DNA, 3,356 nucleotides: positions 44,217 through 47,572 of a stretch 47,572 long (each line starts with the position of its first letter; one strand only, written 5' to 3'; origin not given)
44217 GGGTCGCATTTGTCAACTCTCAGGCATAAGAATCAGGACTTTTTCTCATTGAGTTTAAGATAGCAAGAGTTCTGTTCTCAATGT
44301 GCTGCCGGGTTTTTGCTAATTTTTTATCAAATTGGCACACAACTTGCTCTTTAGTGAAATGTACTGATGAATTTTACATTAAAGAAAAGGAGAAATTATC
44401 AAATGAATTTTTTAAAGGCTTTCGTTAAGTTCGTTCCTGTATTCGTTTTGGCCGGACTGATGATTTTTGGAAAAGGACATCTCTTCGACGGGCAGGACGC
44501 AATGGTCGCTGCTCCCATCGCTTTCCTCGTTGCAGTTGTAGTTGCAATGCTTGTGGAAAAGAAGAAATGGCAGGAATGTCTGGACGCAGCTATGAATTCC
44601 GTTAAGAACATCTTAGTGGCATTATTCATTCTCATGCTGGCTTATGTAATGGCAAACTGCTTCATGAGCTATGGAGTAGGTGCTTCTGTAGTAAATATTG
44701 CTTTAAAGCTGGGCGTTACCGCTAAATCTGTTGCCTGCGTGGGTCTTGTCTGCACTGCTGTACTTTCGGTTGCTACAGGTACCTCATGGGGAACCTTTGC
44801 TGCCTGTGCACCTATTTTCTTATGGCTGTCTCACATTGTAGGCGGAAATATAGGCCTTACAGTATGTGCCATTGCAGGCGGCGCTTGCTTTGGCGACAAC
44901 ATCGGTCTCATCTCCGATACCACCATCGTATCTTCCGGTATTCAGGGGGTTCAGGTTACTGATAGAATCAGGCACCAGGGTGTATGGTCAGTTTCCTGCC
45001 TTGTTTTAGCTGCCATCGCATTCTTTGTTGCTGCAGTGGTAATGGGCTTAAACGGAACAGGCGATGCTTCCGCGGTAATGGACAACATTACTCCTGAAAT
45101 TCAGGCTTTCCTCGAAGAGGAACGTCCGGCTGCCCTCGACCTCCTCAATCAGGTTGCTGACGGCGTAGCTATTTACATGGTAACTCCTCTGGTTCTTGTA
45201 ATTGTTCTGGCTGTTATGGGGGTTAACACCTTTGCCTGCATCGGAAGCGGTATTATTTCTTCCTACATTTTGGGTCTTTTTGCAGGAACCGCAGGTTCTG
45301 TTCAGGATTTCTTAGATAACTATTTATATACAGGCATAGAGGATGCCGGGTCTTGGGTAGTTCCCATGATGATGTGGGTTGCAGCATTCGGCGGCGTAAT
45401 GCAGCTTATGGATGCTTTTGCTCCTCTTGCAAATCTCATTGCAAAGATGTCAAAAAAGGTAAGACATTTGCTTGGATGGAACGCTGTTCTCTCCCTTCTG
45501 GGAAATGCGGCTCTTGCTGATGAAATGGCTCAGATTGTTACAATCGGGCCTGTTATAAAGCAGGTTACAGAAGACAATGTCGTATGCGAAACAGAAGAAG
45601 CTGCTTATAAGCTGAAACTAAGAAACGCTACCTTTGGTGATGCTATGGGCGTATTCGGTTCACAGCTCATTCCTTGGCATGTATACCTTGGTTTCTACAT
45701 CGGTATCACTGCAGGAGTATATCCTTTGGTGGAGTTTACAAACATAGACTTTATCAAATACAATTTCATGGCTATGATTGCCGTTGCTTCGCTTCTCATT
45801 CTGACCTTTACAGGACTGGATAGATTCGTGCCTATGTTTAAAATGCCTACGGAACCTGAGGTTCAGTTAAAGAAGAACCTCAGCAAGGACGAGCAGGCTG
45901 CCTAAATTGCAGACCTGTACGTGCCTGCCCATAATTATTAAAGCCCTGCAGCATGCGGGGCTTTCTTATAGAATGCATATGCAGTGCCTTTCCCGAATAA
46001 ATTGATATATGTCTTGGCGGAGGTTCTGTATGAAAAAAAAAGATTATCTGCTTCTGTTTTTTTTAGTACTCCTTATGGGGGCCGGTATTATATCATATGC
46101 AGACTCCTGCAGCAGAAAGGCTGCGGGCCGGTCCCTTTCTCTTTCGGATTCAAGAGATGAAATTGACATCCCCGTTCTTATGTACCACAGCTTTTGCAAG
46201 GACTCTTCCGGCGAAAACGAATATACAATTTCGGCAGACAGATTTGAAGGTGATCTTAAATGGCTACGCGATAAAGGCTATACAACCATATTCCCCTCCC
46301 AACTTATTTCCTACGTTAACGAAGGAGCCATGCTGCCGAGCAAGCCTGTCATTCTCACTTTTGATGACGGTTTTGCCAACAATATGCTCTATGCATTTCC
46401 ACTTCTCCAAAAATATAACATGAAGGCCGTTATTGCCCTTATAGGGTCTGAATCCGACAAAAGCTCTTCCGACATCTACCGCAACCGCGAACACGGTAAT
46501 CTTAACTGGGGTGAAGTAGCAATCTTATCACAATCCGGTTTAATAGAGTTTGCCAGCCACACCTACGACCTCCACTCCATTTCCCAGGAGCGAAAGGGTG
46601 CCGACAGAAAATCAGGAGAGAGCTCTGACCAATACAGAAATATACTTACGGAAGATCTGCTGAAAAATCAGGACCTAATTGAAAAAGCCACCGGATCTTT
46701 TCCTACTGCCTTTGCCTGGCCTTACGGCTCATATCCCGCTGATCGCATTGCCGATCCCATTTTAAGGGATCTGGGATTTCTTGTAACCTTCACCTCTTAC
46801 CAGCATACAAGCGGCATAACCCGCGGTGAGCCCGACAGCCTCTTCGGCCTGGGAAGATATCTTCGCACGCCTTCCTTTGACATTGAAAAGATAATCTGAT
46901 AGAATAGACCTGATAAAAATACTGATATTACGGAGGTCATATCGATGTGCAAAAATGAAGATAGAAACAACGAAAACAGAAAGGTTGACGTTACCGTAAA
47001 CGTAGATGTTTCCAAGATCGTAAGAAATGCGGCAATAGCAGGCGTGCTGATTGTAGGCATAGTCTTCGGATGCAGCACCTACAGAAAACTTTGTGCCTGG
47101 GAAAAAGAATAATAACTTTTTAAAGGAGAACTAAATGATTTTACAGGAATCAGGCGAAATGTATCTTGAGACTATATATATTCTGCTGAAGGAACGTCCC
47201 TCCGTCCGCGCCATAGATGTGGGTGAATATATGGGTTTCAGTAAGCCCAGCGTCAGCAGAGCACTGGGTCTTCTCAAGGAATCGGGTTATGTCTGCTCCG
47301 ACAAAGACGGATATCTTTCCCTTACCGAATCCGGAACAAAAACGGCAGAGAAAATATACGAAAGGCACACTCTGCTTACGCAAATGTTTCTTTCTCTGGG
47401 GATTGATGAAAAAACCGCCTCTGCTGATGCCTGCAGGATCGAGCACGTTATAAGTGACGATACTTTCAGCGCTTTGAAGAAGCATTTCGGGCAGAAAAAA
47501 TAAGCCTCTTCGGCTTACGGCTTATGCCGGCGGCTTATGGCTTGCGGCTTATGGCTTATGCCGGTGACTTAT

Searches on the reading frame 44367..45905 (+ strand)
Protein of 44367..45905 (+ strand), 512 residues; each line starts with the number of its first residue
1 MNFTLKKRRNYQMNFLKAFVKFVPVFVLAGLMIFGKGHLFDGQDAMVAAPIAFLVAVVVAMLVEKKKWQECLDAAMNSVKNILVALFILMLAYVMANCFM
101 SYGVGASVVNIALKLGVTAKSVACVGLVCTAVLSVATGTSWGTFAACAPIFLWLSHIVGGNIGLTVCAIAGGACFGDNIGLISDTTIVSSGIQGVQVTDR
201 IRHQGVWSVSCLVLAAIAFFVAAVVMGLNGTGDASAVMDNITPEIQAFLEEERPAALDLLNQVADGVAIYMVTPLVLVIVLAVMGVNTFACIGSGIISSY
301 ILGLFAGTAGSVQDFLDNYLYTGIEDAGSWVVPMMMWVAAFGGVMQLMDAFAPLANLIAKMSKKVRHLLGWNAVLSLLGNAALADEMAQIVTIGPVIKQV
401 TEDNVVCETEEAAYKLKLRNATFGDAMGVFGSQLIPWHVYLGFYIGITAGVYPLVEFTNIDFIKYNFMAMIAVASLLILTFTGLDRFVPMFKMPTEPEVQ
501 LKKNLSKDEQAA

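Call 12: search_protein_families(library=pfam, proteins=[window:44367-45905:+], max_evalue=0.001)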
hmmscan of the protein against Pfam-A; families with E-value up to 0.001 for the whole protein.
window:44367-45905:+ (512 aa): 1 family
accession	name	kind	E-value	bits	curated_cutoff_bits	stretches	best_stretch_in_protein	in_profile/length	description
PF03553.21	Na_H_antiporter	-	1.2e-17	64.6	23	2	172-483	1-302/303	Na+/H+ antiporter family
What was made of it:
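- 44403..45905 (+): NhaC-family transporter gene, 500 aa from the ATG with an AAAGGAG RBS (an alternative ATG is at 44367); predicted primary target. PF03553 (call 12).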

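Call 56: search_protein_families(library=ncbifam, proteins=[window:44403-45905:+], max_evalue=0.001)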
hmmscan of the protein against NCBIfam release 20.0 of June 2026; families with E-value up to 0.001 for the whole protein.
window:44403-45905:+ (500 aa): 3 families
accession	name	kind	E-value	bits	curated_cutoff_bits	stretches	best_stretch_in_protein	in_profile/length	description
TIGR00931.1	antiport_nhaC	equivalog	3.4e-22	78.8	370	1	35-470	28-446/454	Na+/H+ antiporter NhaC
NF052307.1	ArgOrthExpArcD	equivalog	1.6e-17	63.5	650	1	11-473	25-464/469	arginine/ornithine antiporter ArcD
NF000013.1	tet_NaH_anti_35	exception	2.8e-05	23.5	750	1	66-214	187-335/369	tetracycline efflux Na+/H+ antiporter family transporter Tet(35)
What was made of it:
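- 44403..45905 (+): Weak full-length similarity to NhaC and to NhaC-type ArcD (call 56).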

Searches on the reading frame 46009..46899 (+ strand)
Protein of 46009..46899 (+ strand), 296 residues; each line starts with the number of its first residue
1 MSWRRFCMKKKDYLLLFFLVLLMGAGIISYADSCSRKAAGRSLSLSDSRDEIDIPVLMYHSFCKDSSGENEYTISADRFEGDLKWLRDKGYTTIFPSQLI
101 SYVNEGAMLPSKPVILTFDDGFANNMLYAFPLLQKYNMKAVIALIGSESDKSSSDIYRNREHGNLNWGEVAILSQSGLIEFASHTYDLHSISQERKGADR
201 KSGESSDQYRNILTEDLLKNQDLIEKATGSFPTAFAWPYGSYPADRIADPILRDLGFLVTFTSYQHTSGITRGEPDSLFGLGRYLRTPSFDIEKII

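Call 12: search_protein_families(library=pfam, proteins=[window:46009-46899:+], max_evalue=0.001)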
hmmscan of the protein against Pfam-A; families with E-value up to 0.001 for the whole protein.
window:46009-46899:+ (296 aa): 1 family
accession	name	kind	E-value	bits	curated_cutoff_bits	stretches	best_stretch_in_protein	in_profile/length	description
PF01522.26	Polysacc_deac_1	-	2.2e-20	73.3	23.1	1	110-246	5-112/124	Polysaccharide deacetylase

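Call 56: search_protein_families(library=ncbifam, proteins=[window:46009-46899:+], max_evalue=0.001)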
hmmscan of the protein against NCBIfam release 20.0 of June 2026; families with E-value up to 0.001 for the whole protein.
window:46009-46899:+ (296 aa): 5 families
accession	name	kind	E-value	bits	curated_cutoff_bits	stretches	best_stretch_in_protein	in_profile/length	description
TIGR03938.2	deacetyl_PgaB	equivalog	2.5e-42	145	321.9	1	56-289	5-253/621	poly-beta-1,6-N-acetyl-D-glucosamine N-deacetylase PgaB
NF011177.0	PRK14582.1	equivalog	1.1e-27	96.6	923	1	10-263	5-274/671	poly-beta-1,6-N-acetyl-D-glucosamine N-deacetylase PgaB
NF011176.0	PRK14581.1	equivalog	7.1e-24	83.9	1091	1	18-262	11-273/673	poly-beta-1,6-N-acetyl-D-glucosamine N-deacetylase PgaB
TIGR03933.1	PIA_icaB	equivalog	1.4e-18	67.3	248.35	1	68-256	29-203/245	intercellular adhesin biosynthesis polysaccharide N-deacetylase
TIGR02764.1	spore_ybaN_pdaB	equivalog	0.00092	19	237.4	0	210-248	76-114/191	polysaccharide deacetylase family sporulation protein PdaB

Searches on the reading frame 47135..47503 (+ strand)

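Call 12: search_protein_families(library=pfam, proteins=[window:47135-47503:+], max_evalue=0.001)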
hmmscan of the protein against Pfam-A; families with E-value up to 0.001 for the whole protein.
window:47135-47503:+ (122 aa): 5 families
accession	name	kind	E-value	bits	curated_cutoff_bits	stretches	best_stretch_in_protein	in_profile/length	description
PF02742.21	Fe_dep_repr_C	-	3.1e-14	53.2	27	1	64-119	1-57/70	Iron dependent repressor, metal binding and dimerisation domain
PF01325.25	Fe_dep_repress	-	7e-11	42.6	26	1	3-58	2-57/60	Iron dependent repressor, N-terminal DNA binding domain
PF12802.13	MarR_2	-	5.6e-06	26.9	27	1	20-54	16-51/61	MarR family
PF01978.25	TrmB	-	0.00044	20.5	25.6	0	14-54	13-53/68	Sugar-specific transcriptional regulator TrmB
PF25213.1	HVO_A0261_N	-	0.00088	19.6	35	0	18-74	20-74/86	HVO_A0261 N-terminal domain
